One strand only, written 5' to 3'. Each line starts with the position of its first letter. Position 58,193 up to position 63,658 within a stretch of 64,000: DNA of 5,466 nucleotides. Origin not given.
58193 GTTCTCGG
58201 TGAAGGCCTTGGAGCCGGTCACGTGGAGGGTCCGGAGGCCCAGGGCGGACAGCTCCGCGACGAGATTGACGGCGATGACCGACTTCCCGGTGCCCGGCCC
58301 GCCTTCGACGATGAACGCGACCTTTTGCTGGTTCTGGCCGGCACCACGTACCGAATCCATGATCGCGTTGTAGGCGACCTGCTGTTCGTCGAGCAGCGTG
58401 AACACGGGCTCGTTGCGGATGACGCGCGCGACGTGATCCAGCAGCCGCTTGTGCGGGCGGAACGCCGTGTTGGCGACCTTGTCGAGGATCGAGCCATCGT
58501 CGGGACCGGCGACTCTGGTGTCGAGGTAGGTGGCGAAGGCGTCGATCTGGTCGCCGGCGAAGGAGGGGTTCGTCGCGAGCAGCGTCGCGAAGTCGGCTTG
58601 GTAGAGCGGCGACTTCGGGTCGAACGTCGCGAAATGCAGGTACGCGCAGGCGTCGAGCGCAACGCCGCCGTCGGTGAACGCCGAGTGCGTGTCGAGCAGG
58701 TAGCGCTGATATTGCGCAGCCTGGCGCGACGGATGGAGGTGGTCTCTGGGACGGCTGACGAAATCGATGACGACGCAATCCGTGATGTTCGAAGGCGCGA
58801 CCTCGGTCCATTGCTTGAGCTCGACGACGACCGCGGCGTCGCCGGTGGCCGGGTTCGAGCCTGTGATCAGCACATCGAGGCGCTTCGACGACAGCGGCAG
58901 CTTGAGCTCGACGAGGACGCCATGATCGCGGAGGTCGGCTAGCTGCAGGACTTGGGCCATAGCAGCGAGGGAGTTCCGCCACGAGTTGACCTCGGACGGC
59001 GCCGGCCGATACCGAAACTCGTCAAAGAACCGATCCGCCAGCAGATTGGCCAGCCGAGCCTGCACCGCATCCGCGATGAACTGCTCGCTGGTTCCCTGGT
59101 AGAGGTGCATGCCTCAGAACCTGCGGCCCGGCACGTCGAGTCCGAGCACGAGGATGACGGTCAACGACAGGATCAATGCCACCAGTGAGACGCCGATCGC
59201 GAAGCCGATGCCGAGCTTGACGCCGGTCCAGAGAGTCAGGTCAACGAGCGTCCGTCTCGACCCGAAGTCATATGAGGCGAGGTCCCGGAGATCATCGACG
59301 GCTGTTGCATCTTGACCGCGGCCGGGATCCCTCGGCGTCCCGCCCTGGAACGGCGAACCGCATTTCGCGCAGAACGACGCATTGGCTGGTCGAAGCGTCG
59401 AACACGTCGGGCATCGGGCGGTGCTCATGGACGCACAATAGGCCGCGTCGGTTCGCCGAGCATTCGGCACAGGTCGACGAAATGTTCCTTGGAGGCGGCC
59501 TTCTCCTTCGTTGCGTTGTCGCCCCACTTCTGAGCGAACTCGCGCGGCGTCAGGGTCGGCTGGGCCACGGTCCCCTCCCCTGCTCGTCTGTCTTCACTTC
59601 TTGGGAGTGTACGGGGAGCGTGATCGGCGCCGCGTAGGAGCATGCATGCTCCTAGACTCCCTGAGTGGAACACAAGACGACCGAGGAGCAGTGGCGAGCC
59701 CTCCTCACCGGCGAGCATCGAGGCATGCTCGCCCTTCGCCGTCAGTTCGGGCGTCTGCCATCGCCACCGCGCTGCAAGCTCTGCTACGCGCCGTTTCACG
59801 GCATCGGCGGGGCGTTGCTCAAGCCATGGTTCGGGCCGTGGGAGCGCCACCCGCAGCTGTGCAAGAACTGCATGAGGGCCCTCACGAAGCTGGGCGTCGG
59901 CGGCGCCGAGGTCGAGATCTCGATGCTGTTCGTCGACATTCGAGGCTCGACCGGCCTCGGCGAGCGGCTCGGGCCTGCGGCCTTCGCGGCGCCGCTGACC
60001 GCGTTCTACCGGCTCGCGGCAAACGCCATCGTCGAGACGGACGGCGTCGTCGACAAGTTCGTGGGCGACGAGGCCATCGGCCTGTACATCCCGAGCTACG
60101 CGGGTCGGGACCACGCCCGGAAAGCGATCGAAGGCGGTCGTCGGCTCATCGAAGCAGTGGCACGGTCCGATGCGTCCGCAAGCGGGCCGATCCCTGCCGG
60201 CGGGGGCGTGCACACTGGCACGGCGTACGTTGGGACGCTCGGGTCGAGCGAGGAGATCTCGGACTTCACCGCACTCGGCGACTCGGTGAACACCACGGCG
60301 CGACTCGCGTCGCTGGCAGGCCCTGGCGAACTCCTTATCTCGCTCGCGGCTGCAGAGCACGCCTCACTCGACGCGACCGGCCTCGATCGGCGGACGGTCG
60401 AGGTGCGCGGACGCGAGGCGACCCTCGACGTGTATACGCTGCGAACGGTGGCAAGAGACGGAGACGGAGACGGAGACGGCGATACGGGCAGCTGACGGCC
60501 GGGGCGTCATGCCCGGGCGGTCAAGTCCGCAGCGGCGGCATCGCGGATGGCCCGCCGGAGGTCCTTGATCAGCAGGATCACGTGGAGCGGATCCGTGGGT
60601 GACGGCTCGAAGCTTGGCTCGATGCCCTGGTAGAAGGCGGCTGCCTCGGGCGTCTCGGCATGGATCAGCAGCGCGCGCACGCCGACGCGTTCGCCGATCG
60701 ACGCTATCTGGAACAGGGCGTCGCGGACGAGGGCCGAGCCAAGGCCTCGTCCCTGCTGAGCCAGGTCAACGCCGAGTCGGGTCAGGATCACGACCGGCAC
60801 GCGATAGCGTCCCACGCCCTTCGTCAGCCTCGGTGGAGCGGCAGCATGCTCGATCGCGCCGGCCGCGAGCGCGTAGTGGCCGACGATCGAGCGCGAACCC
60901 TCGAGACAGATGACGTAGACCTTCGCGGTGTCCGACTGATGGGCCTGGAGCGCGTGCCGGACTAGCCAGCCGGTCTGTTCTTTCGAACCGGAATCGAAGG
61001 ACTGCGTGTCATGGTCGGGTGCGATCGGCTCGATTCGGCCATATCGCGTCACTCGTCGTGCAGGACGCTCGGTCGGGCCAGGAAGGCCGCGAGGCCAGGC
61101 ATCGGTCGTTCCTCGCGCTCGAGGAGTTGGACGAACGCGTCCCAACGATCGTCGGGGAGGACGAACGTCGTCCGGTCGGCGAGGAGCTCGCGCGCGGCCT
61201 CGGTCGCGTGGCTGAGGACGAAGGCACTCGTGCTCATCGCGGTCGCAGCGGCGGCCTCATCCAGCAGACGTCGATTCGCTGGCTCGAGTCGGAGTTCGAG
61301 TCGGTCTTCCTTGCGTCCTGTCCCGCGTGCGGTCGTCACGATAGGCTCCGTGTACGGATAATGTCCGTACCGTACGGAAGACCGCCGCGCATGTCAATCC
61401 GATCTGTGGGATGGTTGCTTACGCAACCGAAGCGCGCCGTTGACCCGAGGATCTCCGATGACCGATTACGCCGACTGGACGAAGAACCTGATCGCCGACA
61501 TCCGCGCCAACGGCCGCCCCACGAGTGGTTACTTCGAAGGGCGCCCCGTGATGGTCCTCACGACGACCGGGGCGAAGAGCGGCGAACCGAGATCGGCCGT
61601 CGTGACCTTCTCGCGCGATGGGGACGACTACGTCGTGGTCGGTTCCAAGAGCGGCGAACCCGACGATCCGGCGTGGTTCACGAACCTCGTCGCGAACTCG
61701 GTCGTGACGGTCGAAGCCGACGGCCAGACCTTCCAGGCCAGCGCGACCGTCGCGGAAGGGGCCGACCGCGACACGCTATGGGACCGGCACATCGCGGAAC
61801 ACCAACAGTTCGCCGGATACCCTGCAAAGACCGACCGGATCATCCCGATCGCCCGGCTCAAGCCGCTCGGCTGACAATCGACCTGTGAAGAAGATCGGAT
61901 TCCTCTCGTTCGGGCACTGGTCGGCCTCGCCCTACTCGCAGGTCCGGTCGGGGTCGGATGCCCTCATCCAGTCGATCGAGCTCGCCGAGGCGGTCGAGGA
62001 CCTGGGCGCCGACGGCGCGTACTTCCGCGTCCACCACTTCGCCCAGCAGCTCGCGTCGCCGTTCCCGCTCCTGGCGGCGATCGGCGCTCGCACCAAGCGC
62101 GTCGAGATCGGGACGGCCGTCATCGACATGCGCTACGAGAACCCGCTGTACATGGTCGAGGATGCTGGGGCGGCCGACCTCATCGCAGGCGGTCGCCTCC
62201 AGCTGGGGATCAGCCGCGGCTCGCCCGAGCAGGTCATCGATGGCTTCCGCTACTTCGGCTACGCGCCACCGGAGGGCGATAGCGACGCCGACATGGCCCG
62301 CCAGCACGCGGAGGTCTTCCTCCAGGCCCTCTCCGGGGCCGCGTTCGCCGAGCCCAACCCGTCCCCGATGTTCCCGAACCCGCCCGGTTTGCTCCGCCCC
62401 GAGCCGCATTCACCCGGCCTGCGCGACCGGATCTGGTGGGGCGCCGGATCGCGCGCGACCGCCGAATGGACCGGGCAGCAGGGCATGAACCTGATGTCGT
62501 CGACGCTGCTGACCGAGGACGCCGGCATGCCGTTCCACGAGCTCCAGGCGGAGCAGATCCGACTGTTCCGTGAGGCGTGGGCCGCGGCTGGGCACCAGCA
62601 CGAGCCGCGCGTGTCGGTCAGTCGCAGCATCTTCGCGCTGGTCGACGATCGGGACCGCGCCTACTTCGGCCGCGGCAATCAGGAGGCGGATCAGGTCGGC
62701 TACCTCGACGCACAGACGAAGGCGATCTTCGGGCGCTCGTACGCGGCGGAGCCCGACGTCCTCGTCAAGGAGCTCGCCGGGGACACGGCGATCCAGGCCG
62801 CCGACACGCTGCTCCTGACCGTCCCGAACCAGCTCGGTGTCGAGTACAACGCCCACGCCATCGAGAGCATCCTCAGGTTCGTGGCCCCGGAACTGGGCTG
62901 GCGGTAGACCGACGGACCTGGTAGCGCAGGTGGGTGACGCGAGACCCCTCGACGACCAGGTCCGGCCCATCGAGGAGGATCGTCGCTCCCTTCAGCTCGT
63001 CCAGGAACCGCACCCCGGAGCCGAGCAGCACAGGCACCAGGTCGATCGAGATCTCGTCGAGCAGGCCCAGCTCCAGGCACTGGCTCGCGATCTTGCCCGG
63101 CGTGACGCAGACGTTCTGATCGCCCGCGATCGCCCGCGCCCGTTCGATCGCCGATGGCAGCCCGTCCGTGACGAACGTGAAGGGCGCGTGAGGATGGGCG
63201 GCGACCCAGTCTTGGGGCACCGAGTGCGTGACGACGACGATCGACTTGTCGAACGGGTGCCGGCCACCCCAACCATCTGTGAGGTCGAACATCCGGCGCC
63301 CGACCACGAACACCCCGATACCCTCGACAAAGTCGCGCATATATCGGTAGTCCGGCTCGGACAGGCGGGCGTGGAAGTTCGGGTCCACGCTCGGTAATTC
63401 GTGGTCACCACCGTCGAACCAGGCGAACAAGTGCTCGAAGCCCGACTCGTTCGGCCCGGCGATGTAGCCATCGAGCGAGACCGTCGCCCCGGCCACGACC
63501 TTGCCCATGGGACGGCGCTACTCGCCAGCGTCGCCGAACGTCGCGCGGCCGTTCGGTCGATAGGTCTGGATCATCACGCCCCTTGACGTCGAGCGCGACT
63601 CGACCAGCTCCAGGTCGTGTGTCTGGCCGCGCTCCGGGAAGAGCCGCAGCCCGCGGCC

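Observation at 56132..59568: Tightly coupled candidate defence operon: RM stub, Zn-ribbon membrane protein, DUF2075 nuclease-helicase, HEPN, alarmone-synthetase remnant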

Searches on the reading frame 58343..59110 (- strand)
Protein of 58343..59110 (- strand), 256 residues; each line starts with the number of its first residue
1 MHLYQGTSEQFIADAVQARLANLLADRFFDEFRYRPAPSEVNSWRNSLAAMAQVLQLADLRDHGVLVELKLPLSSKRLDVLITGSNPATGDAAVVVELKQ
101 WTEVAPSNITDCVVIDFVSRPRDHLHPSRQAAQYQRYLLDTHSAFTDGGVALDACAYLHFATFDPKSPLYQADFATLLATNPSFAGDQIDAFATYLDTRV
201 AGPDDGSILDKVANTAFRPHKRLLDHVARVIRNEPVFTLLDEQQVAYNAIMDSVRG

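Call 58: search_protein_families(library=pfam, proteins=[window:58343-59110:-], max_evalue=1)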
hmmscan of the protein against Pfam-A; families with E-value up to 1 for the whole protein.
seq(256 aa): 1 family
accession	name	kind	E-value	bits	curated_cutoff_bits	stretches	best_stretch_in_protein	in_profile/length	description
PF19253.4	DUF5900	-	0.085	13.7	27.2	1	91-148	35-92/101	Family of unknown function (DUF5900)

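Call 84: predict_structure(alignment_id=A3)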
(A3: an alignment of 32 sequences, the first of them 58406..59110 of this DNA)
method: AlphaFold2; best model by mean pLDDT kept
length: 235 residues; sequences in the alignment: 32
mean_pLDDT: 91.0   pTM: 0.87
mean pLDDT of the five models: 91.0, 88.5, 87.2, 87.1, 86.0
residues with pLDDT >= 90: 179; 70-90: 39; 50-70: 15; < 50: 2
segments of 3 or more residues with pLDDT < 50: none
pLDDT, mean of each block of 10 residues (from residue 1): 93 91 94 92 95 96 93 86 96 97 93 85 95 94 88 98 95 96 98 97 90 77 68 63
secondary structure, 60 per line:
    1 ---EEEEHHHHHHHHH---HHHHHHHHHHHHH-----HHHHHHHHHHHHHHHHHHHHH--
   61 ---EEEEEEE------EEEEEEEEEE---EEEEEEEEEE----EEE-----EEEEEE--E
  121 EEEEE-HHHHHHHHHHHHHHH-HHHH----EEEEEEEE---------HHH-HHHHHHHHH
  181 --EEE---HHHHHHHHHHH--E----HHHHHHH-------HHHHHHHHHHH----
elements in order: E4-7 H8-16 H20-32 H38-58 E64-70 E77-86 E90-99 E104-106 E112-117 E120-125 H127-141 H143-146 E151-158 H172-180 E183-185 H189-199 H207-213 H221-231

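Call 87: fold_search(model_id=the predicted structure, library=pdb)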
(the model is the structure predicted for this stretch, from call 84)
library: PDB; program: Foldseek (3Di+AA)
matches with E <= 10: 216; with E <= 0.001: 0
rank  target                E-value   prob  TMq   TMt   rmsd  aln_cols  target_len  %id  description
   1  4dav_A                2.1e-01  0.20  0.25  0.26   7.7       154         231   13  The structure of Pyrococcus Furiosus SfsA in complex with DNA (released 2014-10-01)
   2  7e8r                  2.3e-01  0.20  0.27  0.21  13.8       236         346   13  EcoT38I restriction endonuclease (released 2022-03-02)
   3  6xg8_A                3.2e-01  0.07  0.14  0.09  15.2       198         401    8  ISCth4 transposase, pre-cleaved complex, PCC (released 2020-10-14)
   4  2inb                  3.4e-01  0.25  0.29  0.45   5.7       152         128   14  Crystal structure of an XisH family protein (ZP_00107633.1) from Nostoc punctiforme PCC 73102 at 1.60 A resolution (released 2006-10-24)
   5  2b4d_A                3.4e-01  0.07  0.12  0.15  11.9       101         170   14  SSAT+COA+SP- SP disordered (released 2006-01-17)
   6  3bj8_C                5.1e-01  0.03  0.13  0.16  17.6       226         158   12  Spermine/spermidine N1-acetyltransferase from mouse: Crystal structure of a ternary complex reveals solvent-mediated s (released 2008-09-16)
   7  8zue_A                5.8e-01  0.12  0.31  0.16  14.3       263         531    9  cryo-electron microscopy (cryo-EM) structure of the Hachiman defense system from Escherichia coli (released 2025-03-26)
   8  6wam_F                6.2e-01  0.13  0.30  0.18  16.6       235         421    9  Structure of Acinetobacter baumannii Cap4 SAVED/CARF-domain containing receptor (released 2020-06-17)
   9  6wan_F                7.0e-01  0.12  0.30  0.19  16.6       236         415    8  Structure of Acinetobacter baumannii Cap4 SAVED/CARF-domain containing receptor with the cyclic trinucleotide 3'3'3'-c (released 2020-06-17)
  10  3bj7_A                7.4e-01  0.07  0.14  0.18  11.1       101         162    9  Spermine/spermidine N1-acetyltransferase from mouse: Crystal structure of a ternary complex reveals solvent-mediated s (released 2008-09-16)
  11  3rhh_C                7.4e-01  0.04  0.16  0.10  21.4       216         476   11  Crystal structure of NADP-dependent glyceraldehyde-3-phosphate dehydrogenase from Bacillus halodurans C-125 complexed  (released 2011-05-18)
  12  2b4b_B                7.9e-01  0.06  0.15  0.19  10.5       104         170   10  SSAT+COA+BE-3-3-3, K26R mutant (released 2006-01-17)
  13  6wan_D                8.9e-01  0.10  0.28  0.18  16.6       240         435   10  Structure of Acinetobacter baumannii Cap4 SAVED/CARF-domain containing receptor with the cyclic trinucleotide 3'3'3'-c (released 2020-06-17)
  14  6vm6_B                8.9e-01  0.05  0.16  0.10  19.1       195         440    9  Structure of Acinetobacter baumannii Cap4 SAVED/CARF-domain containing receptor with the cyclic trinucleotide 2'3'3'-c (released 2020-06-17)
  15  7pkc_A                8.9e-01  0.03  0.15  0.09  19.8       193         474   11  Streptococcus pyogenes Apo-GapN C284S variant (released 2022-03-16)
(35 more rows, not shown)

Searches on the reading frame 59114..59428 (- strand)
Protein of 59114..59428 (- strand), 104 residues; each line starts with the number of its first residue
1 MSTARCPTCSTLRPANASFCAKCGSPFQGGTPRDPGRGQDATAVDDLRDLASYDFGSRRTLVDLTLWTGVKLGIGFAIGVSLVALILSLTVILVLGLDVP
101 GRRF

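Call 20: search_protein_families(library=ncbifam, proteins=[window:59114-59428:-], max_evalue=0.1)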
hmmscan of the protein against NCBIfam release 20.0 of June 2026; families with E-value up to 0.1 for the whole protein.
window:59114-59428:- (104 aa): 2 families
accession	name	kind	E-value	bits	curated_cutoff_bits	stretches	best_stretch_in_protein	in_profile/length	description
NF045510.1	4Cys_prefix_kin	domain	0.056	13.7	24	1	7-26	5-25/26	4-Cys prefix domain-containing protein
NF041910.1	HVO_0416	equivalog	0.079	12.9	80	0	5-24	36-55/58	HVO_0416 family zinc finger protein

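Call 63: find_homologous_proteins(query=window:59114-59428:-, max_evalue=0.001)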
Query window:59114-59428:- (104 aa): 5 proteins with E <= 0.001 among 8 candidates.
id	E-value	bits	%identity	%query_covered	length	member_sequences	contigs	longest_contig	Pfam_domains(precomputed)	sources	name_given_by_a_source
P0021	2.6e-62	225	100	100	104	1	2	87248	-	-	-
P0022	1.1e-41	159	73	98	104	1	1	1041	-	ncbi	-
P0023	9.0e-33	131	64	93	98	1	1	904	-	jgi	jgi:hypothetical protein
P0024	8.6e-23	98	50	97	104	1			PF13240.12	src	-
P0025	7.2e-21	92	67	70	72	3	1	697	-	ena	-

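Call 64: find_encoding_contigs(protein=P0022, flank=3000)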
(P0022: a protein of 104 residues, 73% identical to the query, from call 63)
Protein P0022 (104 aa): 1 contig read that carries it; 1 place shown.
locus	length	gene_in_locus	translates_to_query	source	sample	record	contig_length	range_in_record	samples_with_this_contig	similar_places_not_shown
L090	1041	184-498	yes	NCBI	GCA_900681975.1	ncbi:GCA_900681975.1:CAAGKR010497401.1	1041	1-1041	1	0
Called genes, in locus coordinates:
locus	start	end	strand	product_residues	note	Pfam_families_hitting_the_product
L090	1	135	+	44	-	?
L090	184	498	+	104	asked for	-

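Call 65: find_encoding_contigs(protein=P0023, flank=3000)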
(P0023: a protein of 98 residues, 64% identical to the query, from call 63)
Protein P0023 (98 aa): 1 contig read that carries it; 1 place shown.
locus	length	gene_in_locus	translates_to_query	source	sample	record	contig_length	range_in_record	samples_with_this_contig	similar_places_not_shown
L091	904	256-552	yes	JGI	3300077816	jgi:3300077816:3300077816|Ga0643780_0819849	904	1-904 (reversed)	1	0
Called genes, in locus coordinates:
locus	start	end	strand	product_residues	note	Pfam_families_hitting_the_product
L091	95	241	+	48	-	-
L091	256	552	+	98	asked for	-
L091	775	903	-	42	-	?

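Call 66: find_encoding_contigs(protein=P0025, flank=3000)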
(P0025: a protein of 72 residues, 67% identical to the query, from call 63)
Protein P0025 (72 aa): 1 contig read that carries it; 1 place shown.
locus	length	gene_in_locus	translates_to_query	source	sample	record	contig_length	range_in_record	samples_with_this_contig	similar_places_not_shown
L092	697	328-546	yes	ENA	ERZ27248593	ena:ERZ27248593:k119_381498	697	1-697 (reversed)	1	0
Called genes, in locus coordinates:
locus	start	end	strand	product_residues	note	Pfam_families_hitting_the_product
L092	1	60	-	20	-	?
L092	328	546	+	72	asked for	-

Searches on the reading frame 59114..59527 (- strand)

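Call 3: search_protein_families(library=pfam, proteins=[window:59114-59527:-], max_evalue=0.01)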
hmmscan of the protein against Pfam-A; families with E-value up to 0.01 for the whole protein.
window:59114-59527:- (137 aa): 4 families
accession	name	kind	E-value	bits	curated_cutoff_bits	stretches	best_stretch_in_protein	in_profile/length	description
PF13240.11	Zn_Ribbon_1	-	0.00017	21.7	25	1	39-60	2-23/23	zinc-ribbon domain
PF12773.13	DZR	-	0.00032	21.2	27.3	1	31-57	18-45/45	Double zinc ribbon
PF18912.6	DZR_2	-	0.0043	17.3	27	1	35-63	20-49/56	Double zinc ribbon domain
PF24463.1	DUF7577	-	0.0049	16.9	28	1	36-59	2-25/27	Domain of unknown function (DUF7577)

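Call 4: search_protein_families(library=padloc, proteins=[window:59114-59527:-], max_evalue=0.01)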
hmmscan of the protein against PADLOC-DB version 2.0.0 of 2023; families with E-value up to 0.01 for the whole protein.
window:59114-59527:- (137 aa): 0 families

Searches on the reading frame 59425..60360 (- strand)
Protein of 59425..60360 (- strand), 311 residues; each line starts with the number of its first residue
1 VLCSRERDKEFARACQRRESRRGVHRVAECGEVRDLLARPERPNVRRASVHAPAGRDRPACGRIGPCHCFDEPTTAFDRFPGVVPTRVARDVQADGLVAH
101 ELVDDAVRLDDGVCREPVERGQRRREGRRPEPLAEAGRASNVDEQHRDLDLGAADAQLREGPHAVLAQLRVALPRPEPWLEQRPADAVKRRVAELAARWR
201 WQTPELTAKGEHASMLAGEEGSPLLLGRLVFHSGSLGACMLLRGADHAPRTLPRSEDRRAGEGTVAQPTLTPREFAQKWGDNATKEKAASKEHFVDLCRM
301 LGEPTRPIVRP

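Call 3: search_protein_families(library=pfam, proteins=[window:59425-60360:-], max_evalue=0.01)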
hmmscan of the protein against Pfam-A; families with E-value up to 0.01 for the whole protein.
window:59425-60360:- (311 aa): 0 families

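Call 4: search_protein_families(library=padloc, proteins=[window:59425-60360:-], max_evalue=0.01)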
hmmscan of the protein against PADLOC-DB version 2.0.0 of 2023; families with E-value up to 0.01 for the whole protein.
window:59425-60360:- (311 aa): 1 family
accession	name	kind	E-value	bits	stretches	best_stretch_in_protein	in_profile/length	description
PDLC03627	REase_MTase_IIG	-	0.00011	18.1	1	271-304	3-36/1136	Type IIG restriction enzyme-methyltransferase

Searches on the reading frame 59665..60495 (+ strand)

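Call 3: search_protein_families(library=pfam, proteins=[window:59665-60495:+], max_evalue=0.01)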
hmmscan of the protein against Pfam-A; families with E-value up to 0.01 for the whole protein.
window:59665-60495:+ (276 aa): 1 family
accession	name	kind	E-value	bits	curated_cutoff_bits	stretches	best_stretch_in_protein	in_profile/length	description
PF00211.25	Guanylate_cyc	-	8.6e-09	35.7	21.9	1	84-259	8-181/183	Adenylate and Guanylate cyclase catalytic domain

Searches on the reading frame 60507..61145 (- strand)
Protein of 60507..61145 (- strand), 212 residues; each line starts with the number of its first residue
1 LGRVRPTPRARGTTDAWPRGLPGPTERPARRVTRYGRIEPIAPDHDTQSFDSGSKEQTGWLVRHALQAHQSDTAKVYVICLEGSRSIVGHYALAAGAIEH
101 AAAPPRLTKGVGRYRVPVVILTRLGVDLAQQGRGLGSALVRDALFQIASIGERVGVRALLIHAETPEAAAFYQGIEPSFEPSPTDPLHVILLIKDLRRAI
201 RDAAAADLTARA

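Call 3: search_protein_families(library=pfam, proteins=[window:60507-61145:-], max_evalue=0.01)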
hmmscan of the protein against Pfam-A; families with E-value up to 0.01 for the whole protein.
window:60507-61145:- (212 aa): 3 families
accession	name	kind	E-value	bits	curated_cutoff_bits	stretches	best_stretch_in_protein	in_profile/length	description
PF13508.13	Acetyltransf_7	-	4.7e-05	24.1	27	1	108-173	28-78/84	Acetyltransferase (GNAT) domain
PF14542.12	Acetyltransf_CG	-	0.00062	20.3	30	1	113-154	16-60/80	GCN5-related N-acetyl-transferase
PF00583.31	Acetyltransf_1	-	0.0011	19.6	20.7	1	74-172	32-111/116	Acetyltransferase (GNAT) family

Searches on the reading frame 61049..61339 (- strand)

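Call 97: search_protein_families(library=pfam, proteins=[window:61049-61339:-], max_evalue=0.001)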
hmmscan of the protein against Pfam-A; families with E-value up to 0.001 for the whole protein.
window:61049-61339:- (96 aa): 1 family
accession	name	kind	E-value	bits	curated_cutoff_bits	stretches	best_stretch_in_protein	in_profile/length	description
PF08681.18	TacA1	-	1.8e-17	63.5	21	1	13-87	1-75/80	Antitoxin TacA 1-like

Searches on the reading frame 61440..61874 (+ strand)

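Call 97: search_protein_families(library=pfam, proteins=[window:61440-61874:+], max_evalue=0.001)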
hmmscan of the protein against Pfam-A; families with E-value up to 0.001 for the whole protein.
window:61440-61874:+ (144 aa): 1 family
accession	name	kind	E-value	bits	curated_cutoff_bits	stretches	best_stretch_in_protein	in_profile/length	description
PF04075.20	F420H2_quin_red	-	9.7e-30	103.8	22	1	21-138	9-126/130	F420H(2)-dependent quinone reductase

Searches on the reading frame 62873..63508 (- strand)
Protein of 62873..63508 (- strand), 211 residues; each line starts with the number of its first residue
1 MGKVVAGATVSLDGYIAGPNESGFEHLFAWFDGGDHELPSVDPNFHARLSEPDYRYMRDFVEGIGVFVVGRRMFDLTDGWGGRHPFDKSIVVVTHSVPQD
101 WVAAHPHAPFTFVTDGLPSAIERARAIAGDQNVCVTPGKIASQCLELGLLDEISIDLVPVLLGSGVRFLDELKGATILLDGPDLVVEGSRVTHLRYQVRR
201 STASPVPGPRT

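Call 97: search_protein_families(library=pfam, proteins=[window:62873-63508:-], max_evalue=0.001)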
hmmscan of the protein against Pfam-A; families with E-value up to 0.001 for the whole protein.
window:62873-63508:- (211 aa): 1 family
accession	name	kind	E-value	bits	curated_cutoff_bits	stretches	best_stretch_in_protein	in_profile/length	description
PF01872.23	RibD_C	-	7.1e-06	26.4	24.1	1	3-171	2-175/197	RibD C-terminal domain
